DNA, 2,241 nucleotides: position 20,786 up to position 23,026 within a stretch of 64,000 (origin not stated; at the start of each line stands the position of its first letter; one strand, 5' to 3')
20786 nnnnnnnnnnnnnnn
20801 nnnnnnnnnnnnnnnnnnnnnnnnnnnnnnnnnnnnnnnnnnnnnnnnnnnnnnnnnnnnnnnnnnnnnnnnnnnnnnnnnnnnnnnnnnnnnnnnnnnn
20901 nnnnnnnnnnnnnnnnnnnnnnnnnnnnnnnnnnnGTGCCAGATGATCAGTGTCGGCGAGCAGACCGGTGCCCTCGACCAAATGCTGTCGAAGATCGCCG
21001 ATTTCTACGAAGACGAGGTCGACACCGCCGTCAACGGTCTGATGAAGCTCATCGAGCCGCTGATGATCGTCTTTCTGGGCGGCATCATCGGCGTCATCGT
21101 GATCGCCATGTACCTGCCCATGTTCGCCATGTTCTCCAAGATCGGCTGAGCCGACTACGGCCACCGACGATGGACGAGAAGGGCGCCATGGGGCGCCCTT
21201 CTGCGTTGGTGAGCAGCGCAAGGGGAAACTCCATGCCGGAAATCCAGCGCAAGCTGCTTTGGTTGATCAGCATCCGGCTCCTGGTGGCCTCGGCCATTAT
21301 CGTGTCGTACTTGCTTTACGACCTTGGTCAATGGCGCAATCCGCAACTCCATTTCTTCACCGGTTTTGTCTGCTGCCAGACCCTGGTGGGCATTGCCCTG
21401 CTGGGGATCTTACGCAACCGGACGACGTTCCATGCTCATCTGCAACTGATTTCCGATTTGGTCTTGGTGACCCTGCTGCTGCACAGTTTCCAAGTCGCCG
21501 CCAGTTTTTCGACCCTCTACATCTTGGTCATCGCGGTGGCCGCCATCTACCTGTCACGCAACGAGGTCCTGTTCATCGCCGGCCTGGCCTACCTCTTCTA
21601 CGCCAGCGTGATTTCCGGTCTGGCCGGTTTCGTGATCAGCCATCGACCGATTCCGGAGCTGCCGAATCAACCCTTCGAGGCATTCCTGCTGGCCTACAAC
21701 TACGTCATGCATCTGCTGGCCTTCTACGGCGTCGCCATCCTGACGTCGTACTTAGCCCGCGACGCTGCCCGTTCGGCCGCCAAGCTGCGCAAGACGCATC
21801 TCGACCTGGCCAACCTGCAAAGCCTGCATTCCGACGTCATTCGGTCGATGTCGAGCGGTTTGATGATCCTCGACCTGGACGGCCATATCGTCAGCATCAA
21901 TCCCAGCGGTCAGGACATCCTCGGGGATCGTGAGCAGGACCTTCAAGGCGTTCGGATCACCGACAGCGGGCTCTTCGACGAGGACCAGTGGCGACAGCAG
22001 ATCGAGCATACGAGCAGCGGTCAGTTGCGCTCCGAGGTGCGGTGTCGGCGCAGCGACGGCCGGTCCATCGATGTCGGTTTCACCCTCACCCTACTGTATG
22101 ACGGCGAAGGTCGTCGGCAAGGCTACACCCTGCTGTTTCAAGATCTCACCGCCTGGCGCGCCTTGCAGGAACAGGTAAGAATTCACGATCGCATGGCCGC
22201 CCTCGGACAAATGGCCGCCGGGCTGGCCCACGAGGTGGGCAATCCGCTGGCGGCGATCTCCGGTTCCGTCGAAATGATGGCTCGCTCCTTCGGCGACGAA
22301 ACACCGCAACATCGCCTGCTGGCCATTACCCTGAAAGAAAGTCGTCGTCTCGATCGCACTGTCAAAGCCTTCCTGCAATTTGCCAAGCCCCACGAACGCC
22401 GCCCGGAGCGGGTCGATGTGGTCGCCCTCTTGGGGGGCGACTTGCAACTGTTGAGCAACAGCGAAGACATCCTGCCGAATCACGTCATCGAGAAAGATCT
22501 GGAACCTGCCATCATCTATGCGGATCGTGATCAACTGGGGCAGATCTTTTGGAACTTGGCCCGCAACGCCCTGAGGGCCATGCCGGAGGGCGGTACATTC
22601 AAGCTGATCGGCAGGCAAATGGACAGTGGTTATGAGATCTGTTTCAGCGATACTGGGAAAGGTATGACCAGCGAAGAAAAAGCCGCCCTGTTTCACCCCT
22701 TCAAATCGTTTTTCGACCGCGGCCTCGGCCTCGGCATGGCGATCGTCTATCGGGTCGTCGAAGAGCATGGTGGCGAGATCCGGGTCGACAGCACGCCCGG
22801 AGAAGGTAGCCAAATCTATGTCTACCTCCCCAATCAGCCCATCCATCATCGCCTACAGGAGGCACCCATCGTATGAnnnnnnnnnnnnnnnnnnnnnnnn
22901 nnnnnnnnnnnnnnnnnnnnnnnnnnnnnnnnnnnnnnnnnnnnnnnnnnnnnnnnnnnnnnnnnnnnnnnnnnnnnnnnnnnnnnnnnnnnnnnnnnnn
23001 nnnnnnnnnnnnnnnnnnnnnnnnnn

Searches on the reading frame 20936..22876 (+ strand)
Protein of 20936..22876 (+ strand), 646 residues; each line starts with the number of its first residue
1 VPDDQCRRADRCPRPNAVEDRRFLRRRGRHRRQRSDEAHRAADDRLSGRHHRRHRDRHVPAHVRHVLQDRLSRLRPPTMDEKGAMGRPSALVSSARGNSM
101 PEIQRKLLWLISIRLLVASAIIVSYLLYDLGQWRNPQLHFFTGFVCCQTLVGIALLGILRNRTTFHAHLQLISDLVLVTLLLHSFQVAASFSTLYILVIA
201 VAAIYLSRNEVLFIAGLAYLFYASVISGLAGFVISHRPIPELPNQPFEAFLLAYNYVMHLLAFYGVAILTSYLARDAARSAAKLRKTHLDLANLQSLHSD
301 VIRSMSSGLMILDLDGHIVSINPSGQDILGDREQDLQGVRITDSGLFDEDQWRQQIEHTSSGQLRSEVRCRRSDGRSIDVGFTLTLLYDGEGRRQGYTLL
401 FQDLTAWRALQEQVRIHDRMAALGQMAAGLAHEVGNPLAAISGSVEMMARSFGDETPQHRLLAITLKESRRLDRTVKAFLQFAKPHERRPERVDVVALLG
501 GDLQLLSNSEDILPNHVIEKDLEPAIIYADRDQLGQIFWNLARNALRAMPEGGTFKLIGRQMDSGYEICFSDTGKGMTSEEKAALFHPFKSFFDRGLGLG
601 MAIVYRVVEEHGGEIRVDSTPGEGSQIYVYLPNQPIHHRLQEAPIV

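Call 66: search_protein_families(library=pfam, proteins=[window:20936-22876:+], max_evalue=0.00001)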
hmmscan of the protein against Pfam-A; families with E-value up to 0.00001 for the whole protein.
window:20936-22876:+ (646 aa): 6 families
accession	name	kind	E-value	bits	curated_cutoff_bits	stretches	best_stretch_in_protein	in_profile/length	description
PF02518.31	HATPase_c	-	6.9e-21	75.2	26.4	1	530-634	2-110/111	Histidine kinase-, DNA gyrase B-, and HSP90-like ATPase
PF00512.31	HisKA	-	1.6e-12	47.7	26.9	1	423-485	2-63/66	His Kinase A (phospho-acceptor) domain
PF13426.13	PAS_9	-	4.5e-10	40.2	27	1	307-406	2-103/103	PAS domain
PF25323.1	6TM_PilS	-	1.1e-08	35.4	27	1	102-282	6-187/189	PilS-like transmembrane domain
PF00989.32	PAS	-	4.5e-08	33.5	22.6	1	301-403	6-112/113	PAS fold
PF08448.16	PAS_4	-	4.2e-07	30.6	23.1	1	304-406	3-107/110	PAS fold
